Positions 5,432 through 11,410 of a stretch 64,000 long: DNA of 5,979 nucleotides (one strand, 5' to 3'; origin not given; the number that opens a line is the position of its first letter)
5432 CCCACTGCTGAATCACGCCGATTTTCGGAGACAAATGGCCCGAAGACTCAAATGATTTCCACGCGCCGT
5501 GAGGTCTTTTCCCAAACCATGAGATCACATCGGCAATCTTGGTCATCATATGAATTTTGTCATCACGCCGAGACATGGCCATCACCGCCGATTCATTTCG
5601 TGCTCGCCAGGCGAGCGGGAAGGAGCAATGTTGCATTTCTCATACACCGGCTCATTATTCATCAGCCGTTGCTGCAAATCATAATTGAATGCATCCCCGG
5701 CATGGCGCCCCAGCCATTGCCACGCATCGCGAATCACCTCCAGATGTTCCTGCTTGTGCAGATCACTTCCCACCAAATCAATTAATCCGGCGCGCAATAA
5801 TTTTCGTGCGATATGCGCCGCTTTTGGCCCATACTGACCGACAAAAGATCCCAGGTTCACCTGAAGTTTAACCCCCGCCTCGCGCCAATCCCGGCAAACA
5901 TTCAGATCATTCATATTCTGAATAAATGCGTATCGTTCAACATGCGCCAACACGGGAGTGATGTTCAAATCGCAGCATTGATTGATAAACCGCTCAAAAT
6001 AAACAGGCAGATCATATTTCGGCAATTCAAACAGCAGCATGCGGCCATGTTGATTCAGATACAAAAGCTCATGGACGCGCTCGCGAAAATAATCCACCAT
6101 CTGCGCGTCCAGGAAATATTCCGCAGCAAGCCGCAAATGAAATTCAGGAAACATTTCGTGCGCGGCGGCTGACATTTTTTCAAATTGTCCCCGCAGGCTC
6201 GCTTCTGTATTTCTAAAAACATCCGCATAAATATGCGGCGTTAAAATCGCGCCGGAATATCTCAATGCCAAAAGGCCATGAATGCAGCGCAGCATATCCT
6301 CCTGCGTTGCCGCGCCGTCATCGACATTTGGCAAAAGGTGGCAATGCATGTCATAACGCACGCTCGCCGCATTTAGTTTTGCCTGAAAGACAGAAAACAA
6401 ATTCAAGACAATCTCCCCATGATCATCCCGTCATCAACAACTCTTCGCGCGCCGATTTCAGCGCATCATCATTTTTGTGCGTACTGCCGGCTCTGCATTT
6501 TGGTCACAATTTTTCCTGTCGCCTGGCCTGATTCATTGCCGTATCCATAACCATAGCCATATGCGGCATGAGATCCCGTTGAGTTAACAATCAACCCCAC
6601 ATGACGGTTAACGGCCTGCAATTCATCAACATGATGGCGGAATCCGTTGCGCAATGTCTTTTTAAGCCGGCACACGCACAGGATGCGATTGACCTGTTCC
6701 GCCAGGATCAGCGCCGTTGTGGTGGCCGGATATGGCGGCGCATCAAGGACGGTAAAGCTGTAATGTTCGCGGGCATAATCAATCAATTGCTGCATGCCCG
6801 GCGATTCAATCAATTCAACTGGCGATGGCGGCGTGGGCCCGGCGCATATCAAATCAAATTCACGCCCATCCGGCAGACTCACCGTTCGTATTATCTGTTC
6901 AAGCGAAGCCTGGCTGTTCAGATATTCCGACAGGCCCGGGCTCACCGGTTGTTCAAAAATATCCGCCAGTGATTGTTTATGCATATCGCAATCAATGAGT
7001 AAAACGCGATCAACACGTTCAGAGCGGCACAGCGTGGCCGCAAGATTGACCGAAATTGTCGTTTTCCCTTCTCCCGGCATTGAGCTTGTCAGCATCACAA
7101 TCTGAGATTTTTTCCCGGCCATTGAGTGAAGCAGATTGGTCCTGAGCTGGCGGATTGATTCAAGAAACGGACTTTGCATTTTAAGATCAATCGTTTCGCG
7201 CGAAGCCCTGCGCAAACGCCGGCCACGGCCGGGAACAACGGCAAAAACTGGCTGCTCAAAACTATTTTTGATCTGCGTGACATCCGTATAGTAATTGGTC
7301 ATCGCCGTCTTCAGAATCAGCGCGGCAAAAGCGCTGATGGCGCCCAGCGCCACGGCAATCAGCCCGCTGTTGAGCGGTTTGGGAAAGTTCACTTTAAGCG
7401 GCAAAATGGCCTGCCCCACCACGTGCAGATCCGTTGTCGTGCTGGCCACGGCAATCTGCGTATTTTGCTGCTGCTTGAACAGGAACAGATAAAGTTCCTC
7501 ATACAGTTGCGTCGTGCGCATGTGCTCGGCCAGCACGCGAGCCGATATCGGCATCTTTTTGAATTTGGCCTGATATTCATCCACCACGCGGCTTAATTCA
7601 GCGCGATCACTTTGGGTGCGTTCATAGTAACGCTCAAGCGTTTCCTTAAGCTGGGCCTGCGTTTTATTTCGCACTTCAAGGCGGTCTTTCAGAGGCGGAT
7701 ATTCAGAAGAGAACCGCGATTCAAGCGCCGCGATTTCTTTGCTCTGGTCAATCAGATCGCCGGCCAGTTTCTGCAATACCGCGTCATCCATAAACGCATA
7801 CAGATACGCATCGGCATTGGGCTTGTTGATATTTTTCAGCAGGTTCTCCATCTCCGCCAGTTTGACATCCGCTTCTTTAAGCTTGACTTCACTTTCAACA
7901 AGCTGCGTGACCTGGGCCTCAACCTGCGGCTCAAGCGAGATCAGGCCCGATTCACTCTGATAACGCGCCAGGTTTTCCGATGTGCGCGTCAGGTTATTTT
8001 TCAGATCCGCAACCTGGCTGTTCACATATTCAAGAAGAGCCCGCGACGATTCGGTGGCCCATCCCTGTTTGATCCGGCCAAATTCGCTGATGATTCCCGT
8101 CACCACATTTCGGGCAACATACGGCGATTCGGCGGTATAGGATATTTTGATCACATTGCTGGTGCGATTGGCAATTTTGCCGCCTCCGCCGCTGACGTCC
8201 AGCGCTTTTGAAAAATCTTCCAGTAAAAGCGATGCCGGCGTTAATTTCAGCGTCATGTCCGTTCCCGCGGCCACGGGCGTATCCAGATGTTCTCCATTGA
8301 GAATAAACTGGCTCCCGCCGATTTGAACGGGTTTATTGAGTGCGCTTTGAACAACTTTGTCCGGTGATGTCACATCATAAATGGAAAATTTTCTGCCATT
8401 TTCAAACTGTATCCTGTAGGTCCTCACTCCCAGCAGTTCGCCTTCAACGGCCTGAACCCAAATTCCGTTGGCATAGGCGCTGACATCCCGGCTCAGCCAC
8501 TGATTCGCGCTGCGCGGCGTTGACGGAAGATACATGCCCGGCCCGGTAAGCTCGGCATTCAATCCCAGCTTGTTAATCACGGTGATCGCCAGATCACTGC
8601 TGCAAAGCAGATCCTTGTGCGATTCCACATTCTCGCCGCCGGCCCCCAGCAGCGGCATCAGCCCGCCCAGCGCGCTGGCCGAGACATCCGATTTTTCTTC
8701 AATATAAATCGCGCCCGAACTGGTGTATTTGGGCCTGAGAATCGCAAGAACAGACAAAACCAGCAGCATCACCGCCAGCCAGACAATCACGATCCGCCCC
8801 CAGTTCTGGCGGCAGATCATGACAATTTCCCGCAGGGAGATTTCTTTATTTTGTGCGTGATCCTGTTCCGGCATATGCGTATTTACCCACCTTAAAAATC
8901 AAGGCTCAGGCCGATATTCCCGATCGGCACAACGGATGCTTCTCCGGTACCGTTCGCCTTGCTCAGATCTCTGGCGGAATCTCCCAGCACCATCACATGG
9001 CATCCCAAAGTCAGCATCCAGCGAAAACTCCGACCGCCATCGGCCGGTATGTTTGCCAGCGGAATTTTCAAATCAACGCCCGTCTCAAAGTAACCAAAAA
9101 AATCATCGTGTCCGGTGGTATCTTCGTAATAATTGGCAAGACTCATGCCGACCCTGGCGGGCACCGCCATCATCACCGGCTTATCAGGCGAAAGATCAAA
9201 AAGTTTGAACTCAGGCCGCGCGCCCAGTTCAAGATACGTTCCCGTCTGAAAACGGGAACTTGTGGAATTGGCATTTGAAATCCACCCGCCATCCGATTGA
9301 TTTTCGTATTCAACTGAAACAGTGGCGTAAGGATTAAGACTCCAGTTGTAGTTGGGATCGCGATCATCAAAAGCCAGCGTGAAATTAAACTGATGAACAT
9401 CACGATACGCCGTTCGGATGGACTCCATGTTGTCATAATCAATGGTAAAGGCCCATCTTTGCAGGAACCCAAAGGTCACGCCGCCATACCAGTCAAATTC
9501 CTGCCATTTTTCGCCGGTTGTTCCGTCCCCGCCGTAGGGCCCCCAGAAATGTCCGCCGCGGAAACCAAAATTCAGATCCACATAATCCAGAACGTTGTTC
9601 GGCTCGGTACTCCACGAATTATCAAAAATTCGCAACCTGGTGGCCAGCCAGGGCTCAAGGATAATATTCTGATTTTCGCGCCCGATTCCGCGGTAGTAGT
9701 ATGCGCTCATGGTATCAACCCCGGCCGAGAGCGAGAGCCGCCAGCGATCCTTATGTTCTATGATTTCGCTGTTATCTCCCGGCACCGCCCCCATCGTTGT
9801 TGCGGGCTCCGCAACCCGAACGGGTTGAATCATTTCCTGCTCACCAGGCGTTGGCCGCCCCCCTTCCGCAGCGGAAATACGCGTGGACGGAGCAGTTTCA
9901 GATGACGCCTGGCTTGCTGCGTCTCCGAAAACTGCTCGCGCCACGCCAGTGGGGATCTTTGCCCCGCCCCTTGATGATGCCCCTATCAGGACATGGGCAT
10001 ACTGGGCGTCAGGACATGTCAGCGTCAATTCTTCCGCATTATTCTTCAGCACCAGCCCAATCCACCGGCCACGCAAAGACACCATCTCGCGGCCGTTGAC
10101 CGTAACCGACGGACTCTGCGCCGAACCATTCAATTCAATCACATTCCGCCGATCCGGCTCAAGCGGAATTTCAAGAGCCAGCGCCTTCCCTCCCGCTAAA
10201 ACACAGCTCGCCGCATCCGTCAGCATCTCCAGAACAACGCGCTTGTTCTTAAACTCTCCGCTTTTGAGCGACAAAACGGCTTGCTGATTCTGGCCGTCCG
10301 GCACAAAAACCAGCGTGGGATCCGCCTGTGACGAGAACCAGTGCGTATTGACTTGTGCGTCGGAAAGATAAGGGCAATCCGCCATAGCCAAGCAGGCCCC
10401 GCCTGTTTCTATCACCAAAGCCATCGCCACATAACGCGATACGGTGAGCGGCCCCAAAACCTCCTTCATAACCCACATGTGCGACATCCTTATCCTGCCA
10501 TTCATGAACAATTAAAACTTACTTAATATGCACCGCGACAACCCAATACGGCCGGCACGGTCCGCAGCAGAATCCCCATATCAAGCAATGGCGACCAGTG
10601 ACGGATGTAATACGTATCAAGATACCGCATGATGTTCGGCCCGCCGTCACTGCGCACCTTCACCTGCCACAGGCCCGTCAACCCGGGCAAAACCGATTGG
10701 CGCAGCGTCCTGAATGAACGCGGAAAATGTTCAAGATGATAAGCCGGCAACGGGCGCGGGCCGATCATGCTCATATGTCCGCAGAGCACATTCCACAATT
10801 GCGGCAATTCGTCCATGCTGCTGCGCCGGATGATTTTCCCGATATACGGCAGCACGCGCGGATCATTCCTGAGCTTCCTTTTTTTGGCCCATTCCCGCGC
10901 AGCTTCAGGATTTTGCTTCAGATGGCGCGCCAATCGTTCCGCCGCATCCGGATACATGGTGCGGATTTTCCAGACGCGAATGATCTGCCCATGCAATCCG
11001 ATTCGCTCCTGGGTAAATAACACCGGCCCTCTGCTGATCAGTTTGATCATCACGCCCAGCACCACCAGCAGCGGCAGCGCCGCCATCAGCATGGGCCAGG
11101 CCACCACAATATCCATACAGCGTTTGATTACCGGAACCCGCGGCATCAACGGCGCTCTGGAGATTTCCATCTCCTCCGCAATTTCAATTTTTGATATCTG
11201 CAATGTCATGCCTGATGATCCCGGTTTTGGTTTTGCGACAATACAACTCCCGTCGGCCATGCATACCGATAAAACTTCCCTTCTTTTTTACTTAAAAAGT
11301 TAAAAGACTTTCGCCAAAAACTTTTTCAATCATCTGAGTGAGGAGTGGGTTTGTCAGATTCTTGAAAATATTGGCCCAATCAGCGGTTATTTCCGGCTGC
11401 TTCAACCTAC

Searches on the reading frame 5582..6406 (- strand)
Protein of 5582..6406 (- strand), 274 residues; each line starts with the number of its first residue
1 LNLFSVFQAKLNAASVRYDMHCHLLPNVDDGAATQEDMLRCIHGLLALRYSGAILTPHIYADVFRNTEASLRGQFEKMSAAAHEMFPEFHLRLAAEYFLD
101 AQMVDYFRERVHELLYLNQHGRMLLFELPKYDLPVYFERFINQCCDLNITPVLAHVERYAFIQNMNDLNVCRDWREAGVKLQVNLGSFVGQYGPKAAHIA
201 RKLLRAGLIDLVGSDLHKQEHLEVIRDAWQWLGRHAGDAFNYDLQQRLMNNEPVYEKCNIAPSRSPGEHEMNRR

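Call 12: search_protein_families(library=ncbifam, proteins=[window:5582-6406:-], max_evalue=0.001)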
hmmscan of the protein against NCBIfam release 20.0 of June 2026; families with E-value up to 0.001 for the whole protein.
window:5582-6406:- (274 aa): 1 family
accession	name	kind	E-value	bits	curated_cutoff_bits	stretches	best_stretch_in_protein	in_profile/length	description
NF041488.1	caps_synth_Cps4B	equivalog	7.4e-17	61.7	400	1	19-240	3-225/243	capsular polysaccharide biosynthesis protein Cps4B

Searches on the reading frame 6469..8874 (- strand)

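Call 12: search_protein_families(library=ncbifam, proteins=[window:6469-8874:-], max_evalue=0.001)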
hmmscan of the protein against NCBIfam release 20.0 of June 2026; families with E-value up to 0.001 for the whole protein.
window:6469-8874:- (801 aa): 12 families
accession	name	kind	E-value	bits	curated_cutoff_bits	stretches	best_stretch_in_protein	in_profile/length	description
NF008568.0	PRK11519.1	equivalog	2.3e-44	151.7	1068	1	426-779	350-711/720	tyrosine-protein kinase Wzc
NF007350.0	PRK09841.1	equivalog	5e-40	137.3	1248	1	569-779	510-716/726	tyrosine-protein kinase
TIGR01005.1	eps_transp_fam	subfamily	2.2e-37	128.7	411.7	2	567-777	523-729/754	exopolysaccharide transport protein family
TIGR01007.1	eps_fam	subfamily_domain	8.8e-34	116.8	108.05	1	572-779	1-204/204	polysaccharide biosynthesis tyrosine autokinase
TIGR03018.1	pepcterm_TyrKin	hypoth_equivalog_domain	5e-31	107.7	230.65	1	566-764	7-207/207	XrtA-associated tyrosine autokinase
TIGR03029.1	EpsG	equivalog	3.4e-23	82.2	313.8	1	567-754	80-262/274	chain length determinant protein tyrosine kinase EpsG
TIGR03017.1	EpsF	equivalog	5.2e-19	68.3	422.75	1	236-547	128-443/444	chain length determinant protein EpsF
TIGR03007.1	pepcterm_ChnLen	equivalog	1.8e-15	56.2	278.85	1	236-549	118-462/498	XrtA system polysaccharide chain length determinant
NF041546.1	ParA_partition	equivalog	2.9e-06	27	180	1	600-632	9-39/203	ParA family partition ATPase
TIGR01968.1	minD_bact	equivalog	1.8e-05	24.2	212.9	1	591-713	2-120/261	septum site-determining protein MinD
TIGR01969.1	minD_arch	subfamily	0.00013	21.2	201.75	1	592-721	2-125/251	cell division ATPase MinD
TIGR01006.1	polys_exp_MPA1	subfamily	0.00068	19.1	296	0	7-63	3-61/226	CspC family polysaccharide chain length determinant protein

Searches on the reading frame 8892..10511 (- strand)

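Call 3: search_protein_families(library=pfam, proteins=[window:8892-10511:-], max_evalue=1)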
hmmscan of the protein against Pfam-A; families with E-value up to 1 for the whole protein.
window:8892-10511:- (539 aa): 1 family
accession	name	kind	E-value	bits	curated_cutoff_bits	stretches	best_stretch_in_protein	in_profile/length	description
PF09706.15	Cas_CXXC_CXXC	-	0.29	11.7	21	1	358-394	12-49/69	CRISPR-associated protein (Cas_CXXC_CXXC)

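Call 4: search_protein_families(library=ncbifam, proteins=[window:8892-10511:-], max_evalue=1)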
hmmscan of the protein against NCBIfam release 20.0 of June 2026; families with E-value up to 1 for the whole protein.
window:8892-10511:- (539 aa): 0 families

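Call 37: search_protein_families(library=pfam, proteins=[window:8892-10511:-], max_evalue=10)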
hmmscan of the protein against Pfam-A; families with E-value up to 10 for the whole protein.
window:8892-10511:- (539 aa): 1 family
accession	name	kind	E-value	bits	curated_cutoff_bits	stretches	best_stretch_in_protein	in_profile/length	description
PF09706.15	Cas_CXXC_CXXC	-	0.29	11.7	21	1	358-394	12-49/69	CRISPR-associated protein (Cas_CXXC_CXXC)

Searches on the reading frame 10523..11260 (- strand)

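Call 3: search_protein_families(library=pfam, proteins=[window:10523-11260:-], max_evalue=1)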
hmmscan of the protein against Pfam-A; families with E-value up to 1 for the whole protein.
window:10523-11260:- (245 aa): 2 families
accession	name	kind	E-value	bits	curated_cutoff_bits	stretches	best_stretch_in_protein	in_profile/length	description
PF02397.22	Bac_transf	-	2.6e-54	183.9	27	1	46-239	1-178/179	Bacterial sugar transferase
PF12084.13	DUF3561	-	0.0027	18.2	25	1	52-86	55-89/107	Protein of unknown function (DUF3561)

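Call 4: search_protein_families(library=ncbifam, proteins=[window:10523-11260:-], max_evalue=1)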
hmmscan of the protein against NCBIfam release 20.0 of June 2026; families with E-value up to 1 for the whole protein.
window:10523-11260:- (245 aa): 11 families
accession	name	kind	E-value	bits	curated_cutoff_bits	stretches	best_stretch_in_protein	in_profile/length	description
TIGR03025.1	EPS_sugtrans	subfamily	3.7e-74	250.6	295.55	1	18-245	230-445/445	exopolysaccharide biosynthesis polyprenyl glycosylphosphotransferase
TIGR03022.1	WbaP_sugtrans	subfamily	1.4e-72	245.4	403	1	22-245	233-456/456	undecaprenyl-phosphate galactose phosphotransferase WbaP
TIGR03023.1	WcaJ_sugtrans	equivalog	1e-62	212.9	410.75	1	19-245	236-453/453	undecaprenyl-phosphate glucose phosphotransferase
NF052601.1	undeca_RfbP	equivalog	5.6e-51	173.2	330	1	41-239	40-236/244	undecaprenyl-phosphate galactose phosphotransferase family protein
NF041877.1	EPS_EpsZ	equivalog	7.5e-47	160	800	1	40-244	260-458/459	exopolysaccharide biosynthesis polyisoprenyl-phosphate hexose-1-phosphate transferase EpsZ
NF011751.0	PRK15204.1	equivalog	8e-42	143.4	907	1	44-245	278-476/476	undecaprenyl-phosphate galactose phosphotransferase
TIGR03013.1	EpsB_2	subfamily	2.9e-37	128.8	393.35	1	44-244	253-442/443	TIGR03013 family XrtA/PEP-CTERM system glycosyltransferase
NF007518.0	PRK10124.1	equivalog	9.6e-34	116.9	684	1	38-235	266-454/464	undecaprenyl-phosphate glucose phosphotransferase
NF050817.1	PolSacchBiosHfsE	equivalog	6.7e-33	114.1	750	1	21-243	247-464/467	polysaccharide biosynthesis protein HfsE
NF045514.1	glycotran_HepC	equivalog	3.1e-20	72.4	140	1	43-171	114-212/220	heterocyst development glycosyltransferase HepC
NF008001.0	PRK10726.1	equivalog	0.0027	17.7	114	1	52-84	56-88/109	DUF3561 family protein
